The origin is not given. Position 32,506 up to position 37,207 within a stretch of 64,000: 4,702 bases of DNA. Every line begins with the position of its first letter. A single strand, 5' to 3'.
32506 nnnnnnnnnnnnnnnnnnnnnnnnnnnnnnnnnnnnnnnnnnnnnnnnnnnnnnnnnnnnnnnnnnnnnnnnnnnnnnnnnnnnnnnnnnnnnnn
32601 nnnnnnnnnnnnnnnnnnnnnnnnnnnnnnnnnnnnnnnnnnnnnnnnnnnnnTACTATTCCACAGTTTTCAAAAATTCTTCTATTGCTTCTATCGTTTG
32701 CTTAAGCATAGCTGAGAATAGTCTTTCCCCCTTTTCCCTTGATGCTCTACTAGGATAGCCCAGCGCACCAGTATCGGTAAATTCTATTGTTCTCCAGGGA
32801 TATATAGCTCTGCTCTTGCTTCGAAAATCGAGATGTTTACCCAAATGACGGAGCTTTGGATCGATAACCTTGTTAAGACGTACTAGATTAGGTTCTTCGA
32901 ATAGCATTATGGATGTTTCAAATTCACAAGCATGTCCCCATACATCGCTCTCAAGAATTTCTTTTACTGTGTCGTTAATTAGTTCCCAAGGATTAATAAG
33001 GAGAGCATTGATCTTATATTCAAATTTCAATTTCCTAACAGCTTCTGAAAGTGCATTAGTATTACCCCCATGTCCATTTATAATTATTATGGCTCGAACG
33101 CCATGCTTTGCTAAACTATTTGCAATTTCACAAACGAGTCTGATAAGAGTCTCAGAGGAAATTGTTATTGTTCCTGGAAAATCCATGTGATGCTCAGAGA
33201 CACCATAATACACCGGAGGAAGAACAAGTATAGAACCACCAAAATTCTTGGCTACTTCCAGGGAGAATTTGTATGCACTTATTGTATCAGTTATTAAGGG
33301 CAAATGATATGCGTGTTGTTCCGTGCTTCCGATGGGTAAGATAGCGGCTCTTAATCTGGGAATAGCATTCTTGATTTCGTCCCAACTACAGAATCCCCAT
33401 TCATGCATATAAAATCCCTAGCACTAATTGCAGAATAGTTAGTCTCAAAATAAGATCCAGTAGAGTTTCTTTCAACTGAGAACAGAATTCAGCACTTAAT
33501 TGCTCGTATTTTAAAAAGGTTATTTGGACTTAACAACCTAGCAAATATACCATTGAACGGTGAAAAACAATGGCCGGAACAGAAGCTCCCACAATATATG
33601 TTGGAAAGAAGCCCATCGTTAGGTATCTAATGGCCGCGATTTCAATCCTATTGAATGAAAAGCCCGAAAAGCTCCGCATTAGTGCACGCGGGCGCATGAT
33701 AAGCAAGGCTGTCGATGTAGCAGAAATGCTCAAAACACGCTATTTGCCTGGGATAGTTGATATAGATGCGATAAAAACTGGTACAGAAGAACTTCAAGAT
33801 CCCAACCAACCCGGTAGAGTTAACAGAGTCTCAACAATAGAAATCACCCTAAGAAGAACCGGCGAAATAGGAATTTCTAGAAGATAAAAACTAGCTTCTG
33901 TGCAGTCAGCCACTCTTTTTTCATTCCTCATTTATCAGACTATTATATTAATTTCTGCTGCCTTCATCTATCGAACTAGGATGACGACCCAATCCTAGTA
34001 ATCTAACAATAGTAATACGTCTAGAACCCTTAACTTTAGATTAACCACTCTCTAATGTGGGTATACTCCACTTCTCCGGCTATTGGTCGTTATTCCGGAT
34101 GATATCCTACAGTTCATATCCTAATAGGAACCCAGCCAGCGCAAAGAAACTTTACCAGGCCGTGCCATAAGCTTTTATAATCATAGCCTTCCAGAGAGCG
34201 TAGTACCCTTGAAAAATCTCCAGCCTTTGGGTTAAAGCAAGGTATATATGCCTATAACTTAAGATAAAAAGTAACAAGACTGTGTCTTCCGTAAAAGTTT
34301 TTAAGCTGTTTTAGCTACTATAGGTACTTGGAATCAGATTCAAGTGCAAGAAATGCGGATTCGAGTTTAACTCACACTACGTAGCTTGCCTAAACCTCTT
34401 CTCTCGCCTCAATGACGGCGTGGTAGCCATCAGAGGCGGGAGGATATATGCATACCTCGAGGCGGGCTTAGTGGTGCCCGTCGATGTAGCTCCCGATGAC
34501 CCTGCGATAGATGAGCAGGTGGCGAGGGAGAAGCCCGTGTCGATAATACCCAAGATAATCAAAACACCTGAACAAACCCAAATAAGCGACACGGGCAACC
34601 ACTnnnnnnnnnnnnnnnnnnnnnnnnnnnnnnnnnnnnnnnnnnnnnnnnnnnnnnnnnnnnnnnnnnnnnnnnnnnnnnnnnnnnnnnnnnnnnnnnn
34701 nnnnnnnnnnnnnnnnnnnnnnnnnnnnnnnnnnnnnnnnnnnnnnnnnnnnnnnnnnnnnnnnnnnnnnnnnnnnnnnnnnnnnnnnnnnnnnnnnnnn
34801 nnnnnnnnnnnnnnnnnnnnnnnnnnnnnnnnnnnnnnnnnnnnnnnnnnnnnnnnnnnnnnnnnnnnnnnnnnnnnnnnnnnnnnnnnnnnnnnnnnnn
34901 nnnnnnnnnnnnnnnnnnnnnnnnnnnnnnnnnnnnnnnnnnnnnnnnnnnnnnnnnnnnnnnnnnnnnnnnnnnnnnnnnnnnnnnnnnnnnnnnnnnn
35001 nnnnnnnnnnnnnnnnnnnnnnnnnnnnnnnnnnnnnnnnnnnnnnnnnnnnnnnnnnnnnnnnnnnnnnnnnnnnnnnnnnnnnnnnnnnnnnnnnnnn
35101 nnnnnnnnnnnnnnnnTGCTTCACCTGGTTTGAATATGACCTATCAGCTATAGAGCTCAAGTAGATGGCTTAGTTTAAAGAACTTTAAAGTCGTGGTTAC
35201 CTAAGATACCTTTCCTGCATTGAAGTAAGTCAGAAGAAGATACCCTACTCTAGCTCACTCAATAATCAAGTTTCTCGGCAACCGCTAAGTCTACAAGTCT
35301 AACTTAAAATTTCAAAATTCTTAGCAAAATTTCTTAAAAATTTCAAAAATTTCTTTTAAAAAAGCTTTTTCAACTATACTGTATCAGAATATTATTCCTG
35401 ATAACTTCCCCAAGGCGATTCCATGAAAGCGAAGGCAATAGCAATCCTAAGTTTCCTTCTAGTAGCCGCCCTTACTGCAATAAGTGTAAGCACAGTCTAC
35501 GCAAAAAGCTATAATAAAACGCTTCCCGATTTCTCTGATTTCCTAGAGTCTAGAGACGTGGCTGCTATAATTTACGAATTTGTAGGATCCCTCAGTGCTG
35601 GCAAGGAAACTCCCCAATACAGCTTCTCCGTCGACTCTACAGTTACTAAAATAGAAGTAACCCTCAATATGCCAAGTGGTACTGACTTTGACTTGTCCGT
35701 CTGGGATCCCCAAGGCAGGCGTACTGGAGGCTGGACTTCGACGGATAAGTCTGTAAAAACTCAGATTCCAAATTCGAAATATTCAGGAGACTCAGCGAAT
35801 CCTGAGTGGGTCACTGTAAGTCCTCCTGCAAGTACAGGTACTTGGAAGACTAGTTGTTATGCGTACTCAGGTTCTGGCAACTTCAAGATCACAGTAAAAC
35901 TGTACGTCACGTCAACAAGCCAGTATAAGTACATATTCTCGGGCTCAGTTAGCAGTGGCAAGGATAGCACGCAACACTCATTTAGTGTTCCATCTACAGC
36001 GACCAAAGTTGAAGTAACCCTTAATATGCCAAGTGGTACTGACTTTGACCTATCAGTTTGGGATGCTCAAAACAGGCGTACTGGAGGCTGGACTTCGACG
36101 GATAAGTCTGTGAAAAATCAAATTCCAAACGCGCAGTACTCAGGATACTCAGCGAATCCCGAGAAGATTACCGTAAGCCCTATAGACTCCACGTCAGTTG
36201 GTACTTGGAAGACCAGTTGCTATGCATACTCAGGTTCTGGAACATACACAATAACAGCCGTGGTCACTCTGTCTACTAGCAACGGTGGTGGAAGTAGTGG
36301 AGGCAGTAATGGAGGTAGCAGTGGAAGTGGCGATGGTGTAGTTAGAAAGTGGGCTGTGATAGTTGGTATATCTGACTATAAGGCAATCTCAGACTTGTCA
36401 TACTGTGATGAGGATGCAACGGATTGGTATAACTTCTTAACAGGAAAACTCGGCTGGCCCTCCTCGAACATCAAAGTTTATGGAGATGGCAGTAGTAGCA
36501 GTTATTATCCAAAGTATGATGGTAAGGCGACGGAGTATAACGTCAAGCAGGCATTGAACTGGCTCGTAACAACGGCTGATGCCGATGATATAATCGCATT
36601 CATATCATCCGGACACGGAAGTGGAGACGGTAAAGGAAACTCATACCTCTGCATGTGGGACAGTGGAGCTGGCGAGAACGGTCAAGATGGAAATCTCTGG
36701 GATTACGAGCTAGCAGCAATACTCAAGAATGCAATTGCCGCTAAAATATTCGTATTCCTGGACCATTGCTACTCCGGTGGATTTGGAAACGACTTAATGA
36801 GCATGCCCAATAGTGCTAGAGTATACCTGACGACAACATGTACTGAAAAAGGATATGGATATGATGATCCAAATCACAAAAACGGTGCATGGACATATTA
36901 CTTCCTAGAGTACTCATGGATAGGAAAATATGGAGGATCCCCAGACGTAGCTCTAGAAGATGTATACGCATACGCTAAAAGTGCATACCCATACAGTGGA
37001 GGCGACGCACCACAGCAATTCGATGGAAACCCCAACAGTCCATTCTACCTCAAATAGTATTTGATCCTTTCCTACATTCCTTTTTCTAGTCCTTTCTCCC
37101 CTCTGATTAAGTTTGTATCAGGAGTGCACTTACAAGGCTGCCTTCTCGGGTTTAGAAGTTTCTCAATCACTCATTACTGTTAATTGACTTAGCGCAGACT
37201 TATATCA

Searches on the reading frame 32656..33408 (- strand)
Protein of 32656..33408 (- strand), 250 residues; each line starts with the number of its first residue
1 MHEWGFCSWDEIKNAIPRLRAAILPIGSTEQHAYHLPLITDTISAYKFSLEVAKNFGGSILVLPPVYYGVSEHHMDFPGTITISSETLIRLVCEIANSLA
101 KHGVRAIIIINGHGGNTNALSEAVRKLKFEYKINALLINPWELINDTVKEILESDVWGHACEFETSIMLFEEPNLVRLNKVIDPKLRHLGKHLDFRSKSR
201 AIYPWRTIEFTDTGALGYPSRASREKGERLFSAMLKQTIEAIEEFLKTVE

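Call 11: search_protein_families(library=pfam, proteins=[window:32656-33408:-], max_evalue=0.01)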
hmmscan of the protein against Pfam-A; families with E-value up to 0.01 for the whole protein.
window:32656-33408:- (250 aa): 1 family
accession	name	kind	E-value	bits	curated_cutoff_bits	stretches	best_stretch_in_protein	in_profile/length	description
PF02633.19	Creatininase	-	4.2e-71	239.6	31.3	1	7-242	3-238/238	Creatinine amidohydrolase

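Call 22: find_encoding_contigs(protein=window:32656-33408:-, flank=3000, max_places=4)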
Protein window:32656-33408:- (250 aa): 16 contigs read that carry it; 4 places shown.
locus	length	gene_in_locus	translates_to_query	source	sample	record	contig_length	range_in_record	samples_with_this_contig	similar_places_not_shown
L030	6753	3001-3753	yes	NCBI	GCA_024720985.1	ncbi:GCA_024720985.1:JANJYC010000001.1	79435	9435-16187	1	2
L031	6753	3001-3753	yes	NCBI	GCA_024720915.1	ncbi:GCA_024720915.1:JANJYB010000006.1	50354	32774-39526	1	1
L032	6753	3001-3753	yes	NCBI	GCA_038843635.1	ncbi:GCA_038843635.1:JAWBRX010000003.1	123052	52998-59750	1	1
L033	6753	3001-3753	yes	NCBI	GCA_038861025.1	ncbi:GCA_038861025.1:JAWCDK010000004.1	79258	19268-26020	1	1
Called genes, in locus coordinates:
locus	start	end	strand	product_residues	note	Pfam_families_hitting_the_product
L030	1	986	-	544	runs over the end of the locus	PF00656:Peptidase_C14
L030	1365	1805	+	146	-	PF00164:Ribosom_S12_S23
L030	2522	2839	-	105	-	PF01918:Alba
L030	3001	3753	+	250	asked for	PF02633:Creatininase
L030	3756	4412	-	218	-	PF00177:Ribosomal_S7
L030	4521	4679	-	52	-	-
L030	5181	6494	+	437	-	-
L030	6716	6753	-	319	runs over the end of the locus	-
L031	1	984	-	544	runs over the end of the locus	PF00656:Peptidase_C14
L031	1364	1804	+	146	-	PF00164:Ribosom_S12_S23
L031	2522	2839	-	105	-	PF01918:Alba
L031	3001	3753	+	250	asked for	PF02633:Creatininase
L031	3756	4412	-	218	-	PF00177:Ribosomal_S7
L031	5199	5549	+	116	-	-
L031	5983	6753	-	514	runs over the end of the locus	PF00117:GATase, PF07722:Peptidase_C26, PF02540:NAD_synthase (weak), PF03054:tRNA_Me_trans (faint), PF00958:GMP_synt_C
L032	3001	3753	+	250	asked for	PF02633:Creatininase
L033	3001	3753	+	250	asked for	PF02633:Creatininase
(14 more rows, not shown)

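Call 49: list_cluster_members(proteins=[window:32656-33408:-, window:44868-46550:-])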
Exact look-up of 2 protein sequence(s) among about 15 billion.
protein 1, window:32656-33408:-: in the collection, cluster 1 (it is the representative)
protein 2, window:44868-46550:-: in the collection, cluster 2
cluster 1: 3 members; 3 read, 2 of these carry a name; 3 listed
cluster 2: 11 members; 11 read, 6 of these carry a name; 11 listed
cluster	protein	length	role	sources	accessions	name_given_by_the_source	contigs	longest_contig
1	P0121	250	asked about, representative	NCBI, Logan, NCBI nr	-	-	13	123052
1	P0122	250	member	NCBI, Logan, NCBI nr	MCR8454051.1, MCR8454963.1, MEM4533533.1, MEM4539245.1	MAG: creatininase family protein [Crenarchaeota archaeon] | creatininase family protein [Thermoproteota archaeon]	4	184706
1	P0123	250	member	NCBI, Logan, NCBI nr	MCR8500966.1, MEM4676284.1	MAG: creatininase family protein [Candidatus Korarchaeota archaeon] | creatininase family protein [Thermoproteota archaeon]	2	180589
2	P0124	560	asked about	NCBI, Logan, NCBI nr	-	-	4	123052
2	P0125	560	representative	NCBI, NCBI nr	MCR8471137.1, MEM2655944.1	MAG: hypothetical protein QXH98_01380 [Candidatus Korarchaeota archaeon] | hypothetical protein [Thermoproteota archaeon]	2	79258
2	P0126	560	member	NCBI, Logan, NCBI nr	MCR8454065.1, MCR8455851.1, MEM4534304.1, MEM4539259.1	MAG: hypothetical protein NDP13_03650 [Crenarchaeota archaeon] | hypothetical protein [Thermoproteota archaeon]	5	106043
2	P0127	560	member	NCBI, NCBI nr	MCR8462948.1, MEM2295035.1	MAG: hypothetical protein QXH55_02270 [Candidatus Korarchaeota archaeon] | hypothetical protein [Thermoproteota archaeon]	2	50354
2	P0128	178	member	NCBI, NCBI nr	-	-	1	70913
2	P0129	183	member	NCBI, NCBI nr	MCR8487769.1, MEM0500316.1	MAG: hypothetical protein NDP22_05130, partial [Crenarchaeota archaeon] | hypothetical protein [Thermoproteota archaeon]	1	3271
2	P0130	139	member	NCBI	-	-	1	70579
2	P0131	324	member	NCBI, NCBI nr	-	-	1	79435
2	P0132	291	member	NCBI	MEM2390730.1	MAG: hypothetical protein QW819_01785, partial [Candidatus Korarchaeota archaeon]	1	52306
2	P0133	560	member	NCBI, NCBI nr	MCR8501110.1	MAG: hypothetical protein NDP19_02165 [Crenarchaeota archaeon] | hypothetical protein [Thermoproteota archaeon]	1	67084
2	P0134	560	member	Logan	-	-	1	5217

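Call 50: find_encoding_contigs(protein=P0122, flank=6000, max_places=4)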
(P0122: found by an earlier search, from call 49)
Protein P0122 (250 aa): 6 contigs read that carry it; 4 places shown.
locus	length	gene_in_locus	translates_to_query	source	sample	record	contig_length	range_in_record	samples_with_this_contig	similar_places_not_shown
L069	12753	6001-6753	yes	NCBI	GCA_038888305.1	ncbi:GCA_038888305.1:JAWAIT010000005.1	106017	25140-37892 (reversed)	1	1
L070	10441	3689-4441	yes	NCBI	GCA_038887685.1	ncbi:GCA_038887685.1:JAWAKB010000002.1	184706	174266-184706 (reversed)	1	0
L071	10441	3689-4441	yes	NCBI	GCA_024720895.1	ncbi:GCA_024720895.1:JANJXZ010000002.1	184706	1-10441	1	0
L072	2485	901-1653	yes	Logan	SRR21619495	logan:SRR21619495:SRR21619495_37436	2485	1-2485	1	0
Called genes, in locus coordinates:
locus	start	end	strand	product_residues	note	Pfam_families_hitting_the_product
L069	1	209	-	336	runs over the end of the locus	PF00586:AIRS, PF02769:AIRS_C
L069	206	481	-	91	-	-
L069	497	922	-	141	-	-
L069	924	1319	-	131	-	-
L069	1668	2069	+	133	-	PF00383:dCMP_cyt_deam_1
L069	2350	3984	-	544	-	PF00656:Peptidase_C14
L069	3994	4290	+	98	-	-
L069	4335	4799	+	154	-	PF00164:Ribosom_S12_S23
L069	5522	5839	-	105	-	PF01918:Alba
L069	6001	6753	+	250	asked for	PF02633:Creatininase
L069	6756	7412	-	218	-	PF00177:Ribosomal_S7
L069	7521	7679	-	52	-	-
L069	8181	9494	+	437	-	-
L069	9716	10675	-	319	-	-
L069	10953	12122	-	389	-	PF22025:ThiI_fer (weak), PF02926:THUMP, PF02568:ThiI, PF06508:QueC (weak)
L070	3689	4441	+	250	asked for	PF02633:Creatininase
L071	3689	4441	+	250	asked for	PF02633:Creatininase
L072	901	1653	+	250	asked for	PF02633:Creatininase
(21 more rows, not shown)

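Call 51: find_encoding_contigs(protein=P0123, flank=6000, max_places=4)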
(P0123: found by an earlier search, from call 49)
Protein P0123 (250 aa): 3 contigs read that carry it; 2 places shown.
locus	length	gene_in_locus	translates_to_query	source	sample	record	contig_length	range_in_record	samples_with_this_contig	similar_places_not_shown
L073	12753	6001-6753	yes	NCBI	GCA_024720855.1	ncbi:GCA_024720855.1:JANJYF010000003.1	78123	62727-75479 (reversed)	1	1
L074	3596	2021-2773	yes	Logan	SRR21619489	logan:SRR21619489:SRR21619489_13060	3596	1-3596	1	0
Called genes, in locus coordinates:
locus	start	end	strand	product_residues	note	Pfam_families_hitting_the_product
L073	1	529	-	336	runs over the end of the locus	PF00586:AIRS, PF02769:AIRS_C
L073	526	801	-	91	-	-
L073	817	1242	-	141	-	-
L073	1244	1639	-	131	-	-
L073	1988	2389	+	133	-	PF00383:dCMP_cyt_deam_1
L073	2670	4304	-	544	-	PF00656:Peptidase_C14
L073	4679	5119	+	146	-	PF00164:Ribosom_S12_S23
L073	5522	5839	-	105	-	PF01918:Alba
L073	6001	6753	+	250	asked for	PF02633:Creatininase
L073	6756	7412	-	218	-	PF00177:Ribosomal_S7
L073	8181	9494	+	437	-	-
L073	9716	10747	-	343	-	-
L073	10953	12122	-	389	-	PF22025:ThiI_fer (weak), PF02926:THUMP, PF02568:ThiI, PF06508:QueC (weak)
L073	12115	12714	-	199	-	PF00025:Arf, PF00071:Ras, PF08477:Roc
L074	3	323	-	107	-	?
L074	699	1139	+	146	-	PF00164:Ribosom_S12_S23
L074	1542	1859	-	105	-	PF01918:Alba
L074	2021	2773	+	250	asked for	PF02633:Creatininase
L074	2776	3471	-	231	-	PF00177:Ribosomal_S7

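Call 54: find_encoding_contigs(protein=P0126, flank=2500, max_places=5)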
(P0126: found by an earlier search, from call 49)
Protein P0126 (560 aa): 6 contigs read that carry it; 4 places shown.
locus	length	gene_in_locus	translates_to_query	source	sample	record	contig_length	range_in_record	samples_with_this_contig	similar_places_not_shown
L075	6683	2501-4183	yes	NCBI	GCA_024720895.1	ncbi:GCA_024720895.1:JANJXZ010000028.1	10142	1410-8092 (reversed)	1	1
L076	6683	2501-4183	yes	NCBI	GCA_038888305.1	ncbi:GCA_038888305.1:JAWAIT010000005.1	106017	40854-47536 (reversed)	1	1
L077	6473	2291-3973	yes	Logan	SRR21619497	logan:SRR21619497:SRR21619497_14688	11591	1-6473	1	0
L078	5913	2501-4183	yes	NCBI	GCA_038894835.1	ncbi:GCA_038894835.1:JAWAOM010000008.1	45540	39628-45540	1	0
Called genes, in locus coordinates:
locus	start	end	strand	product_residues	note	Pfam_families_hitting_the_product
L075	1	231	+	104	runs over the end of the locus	PF19891:DUF6364 (weak)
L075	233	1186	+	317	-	PF08902:DUF1848 (faint), PF04055:Radical_SAM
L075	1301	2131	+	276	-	PF00491:Arginase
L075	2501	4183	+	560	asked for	-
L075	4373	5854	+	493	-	PF04055:Radical_SAM, PF13186:SPASM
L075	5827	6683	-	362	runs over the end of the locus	PF01861:BpsA_C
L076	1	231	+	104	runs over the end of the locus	PF19891:DUF6364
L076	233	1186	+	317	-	PF08902:DUF1848 (faint), PF04055:Radical_SAM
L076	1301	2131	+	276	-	PF00491:Arginase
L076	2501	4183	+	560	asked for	-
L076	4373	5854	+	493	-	PF04055:Radical_SAM, PF13186:SPASM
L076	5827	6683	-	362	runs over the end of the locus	PF01861:BpsA_C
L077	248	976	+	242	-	PF04055:Radical_SAM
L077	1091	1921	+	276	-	PF00491:Arginase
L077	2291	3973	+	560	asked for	-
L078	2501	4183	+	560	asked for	-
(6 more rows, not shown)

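Call 55: find_encoding_contigs(protein=P0133, flank=2500, max_places=3)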
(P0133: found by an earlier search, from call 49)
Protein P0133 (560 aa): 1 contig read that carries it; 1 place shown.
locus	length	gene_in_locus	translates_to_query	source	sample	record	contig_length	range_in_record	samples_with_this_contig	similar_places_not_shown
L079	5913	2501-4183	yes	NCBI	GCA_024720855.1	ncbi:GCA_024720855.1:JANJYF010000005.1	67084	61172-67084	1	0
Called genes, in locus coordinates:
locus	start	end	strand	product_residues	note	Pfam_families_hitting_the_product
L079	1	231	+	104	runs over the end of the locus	PF19891:DUF6364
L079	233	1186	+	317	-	PF08902:DUF1848 (faint), PF04055:Radical_SAM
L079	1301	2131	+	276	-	PF00491:Arginase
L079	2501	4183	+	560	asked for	-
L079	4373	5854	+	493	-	PF04055:Radical_SAM, PF13186:SPASM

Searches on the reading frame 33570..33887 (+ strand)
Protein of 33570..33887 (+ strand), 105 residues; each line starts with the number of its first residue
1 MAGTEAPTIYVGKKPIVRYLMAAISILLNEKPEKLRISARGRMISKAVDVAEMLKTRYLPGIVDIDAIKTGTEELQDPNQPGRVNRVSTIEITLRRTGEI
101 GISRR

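Call 11: search_protein_families(library=pfam, proteins=[window:33570-33887:+], max_evalue=0.01)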
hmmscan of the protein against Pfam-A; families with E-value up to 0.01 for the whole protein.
window:33570-33887:+ (105 aa): 1 family
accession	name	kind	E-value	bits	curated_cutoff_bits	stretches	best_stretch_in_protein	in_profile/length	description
PF01918.27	Alba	-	1.5e-16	60.3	25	1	8-71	2-65/66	Alba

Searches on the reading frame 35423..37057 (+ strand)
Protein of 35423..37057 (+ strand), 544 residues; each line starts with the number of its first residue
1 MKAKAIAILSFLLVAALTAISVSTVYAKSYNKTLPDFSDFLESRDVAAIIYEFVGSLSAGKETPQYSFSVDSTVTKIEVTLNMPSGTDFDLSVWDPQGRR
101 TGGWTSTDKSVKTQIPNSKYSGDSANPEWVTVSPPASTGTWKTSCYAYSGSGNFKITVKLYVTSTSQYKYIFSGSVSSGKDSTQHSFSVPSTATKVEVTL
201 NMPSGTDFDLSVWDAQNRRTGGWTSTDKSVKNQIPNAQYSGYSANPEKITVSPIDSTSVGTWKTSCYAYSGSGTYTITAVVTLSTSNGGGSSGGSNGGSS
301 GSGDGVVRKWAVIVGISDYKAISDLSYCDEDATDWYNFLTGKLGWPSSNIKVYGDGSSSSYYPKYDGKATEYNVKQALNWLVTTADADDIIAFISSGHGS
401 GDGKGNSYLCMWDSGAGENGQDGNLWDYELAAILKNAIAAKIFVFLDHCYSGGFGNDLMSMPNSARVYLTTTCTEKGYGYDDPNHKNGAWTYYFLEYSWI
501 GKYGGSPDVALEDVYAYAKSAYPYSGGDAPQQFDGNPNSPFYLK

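Call 11: search_protein_families(library=pfam, proteins=[window:35423-37057:+], max_evalue=0.01)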
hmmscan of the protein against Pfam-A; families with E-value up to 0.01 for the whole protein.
window:35423-37057:+ (544 aa): 2 families
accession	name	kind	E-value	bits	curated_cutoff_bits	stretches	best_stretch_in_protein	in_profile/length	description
PF00656.27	Peptidase_C14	-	5.2e-11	43.1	21.4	1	308-495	1-188/233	Caspase domain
PF24170.1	Fn3-II_PB4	-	0.0079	16.9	27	0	149-213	31-94/95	Straight fiber protein PB4 second Fn3-like domain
